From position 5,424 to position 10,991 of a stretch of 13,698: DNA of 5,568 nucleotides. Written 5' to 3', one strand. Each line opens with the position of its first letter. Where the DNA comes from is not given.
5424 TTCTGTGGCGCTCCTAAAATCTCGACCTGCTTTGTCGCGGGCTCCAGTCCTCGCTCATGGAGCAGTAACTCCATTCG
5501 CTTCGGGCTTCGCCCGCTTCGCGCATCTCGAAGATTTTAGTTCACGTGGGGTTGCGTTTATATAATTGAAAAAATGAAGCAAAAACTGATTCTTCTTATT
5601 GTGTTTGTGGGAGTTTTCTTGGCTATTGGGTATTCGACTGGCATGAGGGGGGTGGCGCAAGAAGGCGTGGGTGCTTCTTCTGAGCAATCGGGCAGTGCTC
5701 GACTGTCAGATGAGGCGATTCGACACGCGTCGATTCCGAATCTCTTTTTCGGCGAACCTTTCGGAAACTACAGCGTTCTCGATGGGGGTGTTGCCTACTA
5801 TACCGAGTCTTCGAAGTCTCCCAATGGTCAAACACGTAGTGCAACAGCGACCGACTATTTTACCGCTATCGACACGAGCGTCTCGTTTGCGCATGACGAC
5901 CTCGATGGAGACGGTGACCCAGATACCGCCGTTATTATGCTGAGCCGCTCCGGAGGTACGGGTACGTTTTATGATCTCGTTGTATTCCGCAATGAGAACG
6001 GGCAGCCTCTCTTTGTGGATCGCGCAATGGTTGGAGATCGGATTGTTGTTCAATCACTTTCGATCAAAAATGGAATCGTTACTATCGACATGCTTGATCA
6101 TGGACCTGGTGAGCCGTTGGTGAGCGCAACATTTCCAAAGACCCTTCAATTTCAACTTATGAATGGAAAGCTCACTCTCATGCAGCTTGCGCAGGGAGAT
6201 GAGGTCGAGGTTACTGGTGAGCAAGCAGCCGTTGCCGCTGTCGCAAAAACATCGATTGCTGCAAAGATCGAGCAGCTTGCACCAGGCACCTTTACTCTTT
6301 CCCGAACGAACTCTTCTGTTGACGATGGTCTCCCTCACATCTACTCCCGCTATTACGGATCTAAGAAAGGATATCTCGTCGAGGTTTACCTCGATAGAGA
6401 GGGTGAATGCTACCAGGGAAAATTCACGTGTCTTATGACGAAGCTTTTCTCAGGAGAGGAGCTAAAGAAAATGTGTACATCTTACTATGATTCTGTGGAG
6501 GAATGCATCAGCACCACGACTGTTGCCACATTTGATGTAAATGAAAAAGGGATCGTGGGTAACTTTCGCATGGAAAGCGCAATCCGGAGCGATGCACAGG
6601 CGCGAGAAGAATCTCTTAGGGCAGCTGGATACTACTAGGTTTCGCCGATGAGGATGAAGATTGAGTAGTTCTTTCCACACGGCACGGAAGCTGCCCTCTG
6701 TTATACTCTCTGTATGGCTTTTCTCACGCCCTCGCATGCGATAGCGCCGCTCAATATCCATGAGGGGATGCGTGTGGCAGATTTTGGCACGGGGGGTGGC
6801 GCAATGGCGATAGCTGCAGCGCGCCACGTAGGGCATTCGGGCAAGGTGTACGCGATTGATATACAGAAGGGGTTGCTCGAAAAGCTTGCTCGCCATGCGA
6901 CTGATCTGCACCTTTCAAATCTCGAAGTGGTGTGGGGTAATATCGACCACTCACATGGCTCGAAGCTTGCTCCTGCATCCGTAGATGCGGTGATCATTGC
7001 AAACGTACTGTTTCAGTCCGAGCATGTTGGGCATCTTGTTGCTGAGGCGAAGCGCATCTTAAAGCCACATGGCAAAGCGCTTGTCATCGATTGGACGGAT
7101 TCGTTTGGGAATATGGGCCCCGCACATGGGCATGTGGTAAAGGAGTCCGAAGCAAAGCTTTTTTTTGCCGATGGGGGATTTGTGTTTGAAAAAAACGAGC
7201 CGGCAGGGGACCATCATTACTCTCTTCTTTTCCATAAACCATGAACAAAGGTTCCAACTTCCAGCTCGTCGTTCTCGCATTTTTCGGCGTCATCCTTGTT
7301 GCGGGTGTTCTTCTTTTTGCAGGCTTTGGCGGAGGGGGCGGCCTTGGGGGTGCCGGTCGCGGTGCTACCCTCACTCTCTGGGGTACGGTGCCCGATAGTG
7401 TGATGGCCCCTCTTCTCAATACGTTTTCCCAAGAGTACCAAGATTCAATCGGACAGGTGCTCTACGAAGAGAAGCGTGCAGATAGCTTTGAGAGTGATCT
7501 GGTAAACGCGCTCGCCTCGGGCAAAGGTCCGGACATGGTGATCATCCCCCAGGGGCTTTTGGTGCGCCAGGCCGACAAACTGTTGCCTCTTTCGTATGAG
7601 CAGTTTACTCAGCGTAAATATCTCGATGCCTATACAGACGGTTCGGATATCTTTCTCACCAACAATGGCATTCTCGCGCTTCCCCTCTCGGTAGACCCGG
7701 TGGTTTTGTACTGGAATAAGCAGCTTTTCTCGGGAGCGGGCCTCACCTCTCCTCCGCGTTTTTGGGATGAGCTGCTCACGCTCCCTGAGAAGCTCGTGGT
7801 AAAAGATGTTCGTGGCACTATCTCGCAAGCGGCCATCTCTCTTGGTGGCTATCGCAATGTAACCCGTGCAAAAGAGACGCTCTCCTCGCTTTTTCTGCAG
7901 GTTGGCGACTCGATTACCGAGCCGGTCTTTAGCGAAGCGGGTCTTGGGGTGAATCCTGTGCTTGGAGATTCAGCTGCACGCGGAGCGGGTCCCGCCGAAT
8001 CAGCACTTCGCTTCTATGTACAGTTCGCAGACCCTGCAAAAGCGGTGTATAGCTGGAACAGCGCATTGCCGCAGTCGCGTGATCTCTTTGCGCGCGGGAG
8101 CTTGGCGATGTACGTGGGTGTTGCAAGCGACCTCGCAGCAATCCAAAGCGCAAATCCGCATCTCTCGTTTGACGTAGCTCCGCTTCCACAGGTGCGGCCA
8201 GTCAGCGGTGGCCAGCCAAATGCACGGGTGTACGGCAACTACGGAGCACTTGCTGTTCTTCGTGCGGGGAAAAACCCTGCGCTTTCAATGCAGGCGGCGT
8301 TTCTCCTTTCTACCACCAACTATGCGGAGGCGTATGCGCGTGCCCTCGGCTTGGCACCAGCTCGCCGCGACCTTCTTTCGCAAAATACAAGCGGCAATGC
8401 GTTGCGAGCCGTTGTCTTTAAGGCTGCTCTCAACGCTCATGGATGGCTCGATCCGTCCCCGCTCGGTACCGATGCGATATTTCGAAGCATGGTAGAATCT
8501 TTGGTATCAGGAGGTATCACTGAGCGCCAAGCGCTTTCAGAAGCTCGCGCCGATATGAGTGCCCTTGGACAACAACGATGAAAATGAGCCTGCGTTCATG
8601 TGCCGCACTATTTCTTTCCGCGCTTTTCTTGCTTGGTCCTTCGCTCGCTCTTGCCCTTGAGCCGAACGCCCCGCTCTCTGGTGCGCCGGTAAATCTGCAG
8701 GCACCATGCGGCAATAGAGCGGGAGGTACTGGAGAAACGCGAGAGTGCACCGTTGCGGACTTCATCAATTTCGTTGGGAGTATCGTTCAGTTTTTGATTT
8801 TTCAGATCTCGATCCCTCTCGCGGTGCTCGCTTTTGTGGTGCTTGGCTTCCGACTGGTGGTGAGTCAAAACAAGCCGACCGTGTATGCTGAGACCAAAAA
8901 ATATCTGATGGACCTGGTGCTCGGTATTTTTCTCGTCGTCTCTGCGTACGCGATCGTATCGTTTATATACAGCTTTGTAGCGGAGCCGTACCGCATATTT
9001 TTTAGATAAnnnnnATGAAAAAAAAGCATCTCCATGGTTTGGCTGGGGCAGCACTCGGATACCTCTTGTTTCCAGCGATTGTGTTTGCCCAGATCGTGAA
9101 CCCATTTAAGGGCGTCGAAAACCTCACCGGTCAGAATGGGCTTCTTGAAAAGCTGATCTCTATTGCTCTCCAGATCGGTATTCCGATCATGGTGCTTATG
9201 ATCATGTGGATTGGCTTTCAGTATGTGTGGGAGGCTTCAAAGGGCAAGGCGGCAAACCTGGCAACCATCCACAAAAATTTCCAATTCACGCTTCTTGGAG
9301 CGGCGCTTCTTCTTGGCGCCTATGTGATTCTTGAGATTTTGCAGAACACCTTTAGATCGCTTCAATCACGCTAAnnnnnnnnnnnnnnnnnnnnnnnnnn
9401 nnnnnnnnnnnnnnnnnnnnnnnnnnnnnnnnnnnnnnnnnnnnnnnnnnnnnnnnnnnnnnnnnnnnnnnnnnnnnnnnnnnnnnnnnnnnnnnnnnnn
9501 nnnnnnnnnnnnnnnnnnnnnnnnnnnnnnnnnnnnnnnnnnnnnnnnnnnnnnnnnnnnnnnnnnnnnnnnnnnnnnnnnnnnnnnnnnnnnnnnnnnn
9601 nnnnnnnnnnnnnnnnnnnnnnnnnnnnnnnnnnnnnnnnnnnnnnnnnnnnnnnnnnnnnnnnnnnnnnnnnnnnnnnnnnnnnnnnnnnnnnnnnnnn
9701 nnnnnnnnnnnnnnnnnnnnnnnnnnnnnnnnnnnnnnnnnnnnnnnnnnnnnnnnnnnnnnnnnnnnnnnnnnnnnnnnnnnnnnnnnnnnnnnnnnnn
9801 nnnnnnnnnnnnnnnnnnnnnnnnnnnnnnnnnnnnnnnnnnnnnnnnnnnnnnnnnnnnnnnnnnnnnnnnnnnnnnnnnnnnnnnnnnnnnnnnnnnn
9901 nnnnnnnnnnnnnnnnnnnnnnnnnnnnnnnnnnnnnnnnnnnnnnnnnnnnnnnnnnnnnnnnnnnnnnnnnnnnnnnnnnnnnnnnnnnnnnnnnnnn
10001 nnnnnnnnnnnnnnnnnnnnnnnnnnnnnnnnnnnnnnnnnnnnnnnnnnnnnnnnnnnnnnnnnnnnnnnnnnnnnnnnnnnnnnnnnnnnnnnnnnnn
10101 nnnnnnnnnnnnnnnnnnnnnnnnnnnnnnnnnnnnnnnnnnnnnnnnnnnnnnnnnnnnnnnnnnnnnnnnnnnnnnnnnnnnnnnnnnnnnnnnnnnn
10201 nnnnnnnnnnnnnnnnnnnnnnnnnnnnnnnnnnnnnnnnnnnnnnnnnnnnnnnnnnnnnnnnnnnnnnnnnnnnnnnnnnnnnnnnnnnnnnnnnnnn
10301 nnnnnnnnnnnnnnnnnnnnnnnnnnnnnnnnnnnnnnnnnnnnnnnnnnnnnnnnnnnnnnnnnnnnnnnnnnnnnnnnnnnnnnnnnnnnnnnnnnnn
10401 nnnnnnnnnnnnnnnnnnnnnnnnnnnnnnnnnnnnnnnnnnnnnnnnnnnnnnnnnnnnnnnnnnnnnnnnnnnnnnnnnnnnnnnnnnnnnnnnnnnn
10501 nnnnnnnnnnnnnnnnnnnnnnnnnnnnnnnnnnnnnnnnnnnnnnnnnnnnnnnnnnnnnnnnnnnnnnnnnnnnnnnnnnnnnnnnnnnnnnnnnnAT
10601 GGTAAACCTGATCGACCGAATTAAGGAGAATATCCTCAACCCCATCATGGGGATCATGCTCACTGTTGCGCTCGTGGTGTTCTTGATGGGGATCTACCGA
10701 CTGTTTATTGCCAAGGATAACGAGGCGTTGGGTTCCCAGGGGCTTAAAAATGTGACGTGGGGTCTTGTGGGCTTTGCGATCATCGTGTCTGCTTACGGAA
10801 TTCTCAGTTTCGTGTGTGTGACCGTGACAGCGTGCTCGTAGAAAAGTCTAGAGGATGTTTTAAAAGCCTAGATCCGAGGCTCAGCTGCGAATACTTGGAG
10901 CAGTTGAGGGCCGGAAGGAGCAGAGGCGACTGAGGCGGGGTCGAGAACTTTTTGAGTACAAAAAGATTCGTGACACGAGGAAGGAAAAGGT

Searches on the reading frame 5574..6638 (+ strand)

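Call 7: search_protein_families(library=pfam, proteins=[window:5574-6638:+], max_evalue=0.01)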
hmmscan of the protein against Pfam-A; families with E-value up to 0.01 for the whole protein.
window:5574-6638:+ (354 aa): 1 family
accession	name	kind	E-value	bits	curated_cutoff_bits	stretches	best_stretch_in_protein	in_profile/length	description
PF21123.3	Dna2_Rift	-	0.0087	16.7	27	0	192-229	31-68/98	Dna2 Rift barrel domain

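Call 83: search_protein_families(library=phrogs, proteins=[window:5574-6638:+], max_evalue=0.01)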
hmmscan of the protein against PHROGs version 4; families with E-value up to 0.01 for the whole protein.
window:5574-6638:+ (354 aa): 0 families

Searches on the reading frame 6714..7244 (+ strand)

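Call 7: search_protein_families(library=pfam, proteins=[window:6714-7244:+], max_evalue=0.01)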
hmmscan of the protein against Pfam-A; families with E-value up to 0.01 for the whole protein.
window:6714-7244:+ (176 aa): 17 families
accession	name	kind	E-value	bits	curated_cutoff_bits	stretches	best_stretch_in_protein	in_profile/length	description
PF13847.12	Methyltransf_31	-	3.1e-15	56.5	27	1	15-133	1-114/145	Methyltransferase domain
PF13649.12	Methyltransf_25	-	1.4e-13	51.8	27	1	21-120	1-97/97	Methyltransferase domain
PF08241.18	Methyltransf_11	-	4.4e-13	50.1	21.2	1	23-123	2-94/95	Methyltransferase domain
PF08242.18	Methyltransf_12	-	2e-08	35.3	30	1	23-121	2-97/98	Methyltransferase domain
PF01209.24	Ubie_methyltran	-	9.8e-08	32.1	20.1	1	15-127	45-154/233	ubiE/COQ5 methyltransferase family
PF01135.25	PCMT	-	1.7e-07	31.7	20.3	1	11-76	67-132/210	Protein-L-isoaspartate(D-aspartate) O-methyltransferase (PCMT)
PF05175.20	MTS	-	7.9e-07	29.3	23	1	17-125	31-139/170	Methyltransferase small domain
PF06325.19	PrmA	-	9.3e-07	29.1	22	1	16-122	160-256/296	Ribosomal protein L11 methyltransferase (PrmA)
PF13489.12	Methyltransf_23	-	5.3e-06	26.7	27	1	15-131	20-123/164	Methyltransferase domain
PF00891.24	Methyltransf_2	-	2.1e-05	24.4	22.3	1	16-138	61-178/210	O-methyltransferase domain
PF10294.15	Methyltransf_16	-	0.00018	21.7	21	1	16-124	45-155/174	Lysine methyltransferase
PF08704.16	GCD14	-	0.0004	20.6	26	1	10-56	33-79/247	tRNA methyltransferase complex GCD14 subunit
PF12847.13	Methyltransf_18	-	0.00042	20.8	27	1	15-96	12-89/151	Methyltransferase domain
PF13679.12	Methyltransf_32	-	0.001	19.5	27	1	17-94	25-106/143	Methyltransferase domain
PF01728.25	FtsJ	-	0.0013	19.2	24.1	1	14-62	17-65/181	FtsJ-like methyltransferase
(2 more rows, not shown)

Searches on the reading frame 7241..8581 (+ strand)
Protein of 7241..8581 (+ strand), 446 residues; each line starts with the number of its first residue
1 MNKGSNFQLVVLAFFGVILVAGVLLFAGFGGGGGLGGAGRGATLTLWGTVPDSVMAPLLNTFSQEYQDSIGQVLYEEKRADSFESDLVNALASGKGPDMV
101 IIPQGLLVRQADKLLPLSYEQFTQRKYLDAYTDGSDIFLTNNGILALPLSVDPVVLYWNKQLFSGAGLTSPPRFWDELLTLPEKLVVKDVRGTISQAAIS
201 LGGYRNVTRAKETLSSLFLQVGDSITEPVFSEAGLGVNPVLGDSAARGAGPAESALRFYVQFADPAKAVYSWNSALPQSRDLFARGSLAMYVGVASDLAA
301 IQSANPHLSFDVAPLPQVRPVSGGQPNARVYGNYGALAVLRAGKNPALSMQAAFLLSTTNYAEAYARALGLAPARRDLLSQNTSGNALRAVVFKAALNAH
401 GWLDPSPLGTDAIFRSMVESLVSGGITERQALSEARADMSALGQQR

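Call 7: search_protein_families(library=pfam, proteins=[window:7241-8581:+], max_evalue=0.01)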
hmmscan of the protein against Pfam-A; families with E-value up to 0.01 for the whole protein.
window:7241-8581:+ (446 aa): 2 families
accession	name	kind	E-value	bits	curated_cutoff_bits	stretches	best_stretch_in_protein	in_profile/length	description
PF01547.30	SBP_bac_1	-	1.2e-16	62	26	1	55-348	11-292/307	Bacterial extracellular solute-binding protein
PF13416.11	SBP_bac_8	-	2.7e-15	57.3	27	1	73-378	14-265/279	Bacterial extracellular solute-binding protein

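Call 85: find_related_loci(query=window:7241-8581:+, collection=metagenome_contigs, flank=8000)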
Query window:7241-8581:+ (446 aa) in metagenome_contigs; peptide patterns used: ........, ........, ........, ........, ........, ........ (x = any residue, [..] = any of these).
60 stretches matched a pattern; 6 encode a relative of the query (tblastn E <= 1e-3); 6 distinct loci.
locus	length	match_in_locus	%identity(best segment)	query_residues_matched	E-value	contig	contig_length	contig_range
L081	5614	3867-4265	30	62-201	3e-11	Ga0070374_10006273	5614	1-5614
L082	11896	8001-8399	30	62-201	3e-11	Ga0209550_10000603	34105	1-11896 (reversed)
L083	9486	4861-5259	28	62-201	8e-10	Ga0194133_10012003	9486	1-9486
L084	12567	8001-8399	28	62-201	1e-9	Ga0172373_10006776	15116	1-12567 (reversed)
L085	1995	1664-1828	45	144-196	1e-8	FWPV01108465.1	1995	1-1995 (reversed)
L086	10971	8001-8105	47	144-179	6e-6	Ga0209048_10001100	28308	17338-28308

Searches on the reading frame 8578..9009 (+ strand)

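Call 7: search_protein_families(library=pfam, proteins=[window:8578-9009:+], max_evalue=0.01)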
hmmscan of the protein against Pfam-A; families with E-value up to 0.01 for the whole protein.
window:8578-9009:+ (143 aa): 2 families
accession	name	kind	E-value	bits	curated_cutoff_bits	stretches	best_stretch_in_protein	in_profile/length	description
PF04956.18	TrbC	-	1.7e-07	31.8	27.9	1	52-130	34-98/98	TrbC/VIRB2 pilin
PF18895.5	T4SS_pilin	-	2e-06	28.2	26.6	1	73-130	15-71/71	Type IV secretion system pilin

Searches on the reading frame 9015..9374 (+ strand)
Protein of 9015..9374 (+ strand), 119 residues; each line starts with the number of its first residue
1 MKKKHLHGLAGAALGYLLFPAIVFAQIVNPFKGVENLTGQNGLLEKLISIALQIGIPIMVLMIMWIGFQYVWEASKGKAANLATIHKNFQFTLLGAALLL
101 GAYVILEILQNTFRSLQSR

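Call 7: search_protein_families(library=pfam, proteins=[window:9015-9374:+], max_evalue=0.01)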
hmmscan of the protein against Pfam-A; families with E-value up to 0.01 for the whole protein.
window:9015-9374:+ (119 aa): 1 family
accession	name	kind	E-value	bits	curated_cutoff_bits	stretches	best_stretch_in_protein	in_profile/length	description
PF04956.18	TrbC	-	0.00073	20.1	27.9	1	3-102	8-91/98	TrbC/VIRB2 pilin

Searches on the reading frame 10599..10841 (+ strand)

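Call 7: search_protein_families(library=pfam, proteins=[window:10599-10841:+], max_evalue=0.01)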
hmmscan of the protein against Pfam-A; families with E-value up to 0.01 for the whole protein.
window:10599-10841:+ (80 aa): 1 family
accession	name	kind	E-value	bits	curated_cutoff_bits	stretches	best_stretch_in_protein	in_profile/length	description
PF18895.5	T4SS_pilin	-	2.2e-08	34.5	26.6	1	2-72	2-71/71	Type IV secretion system pilin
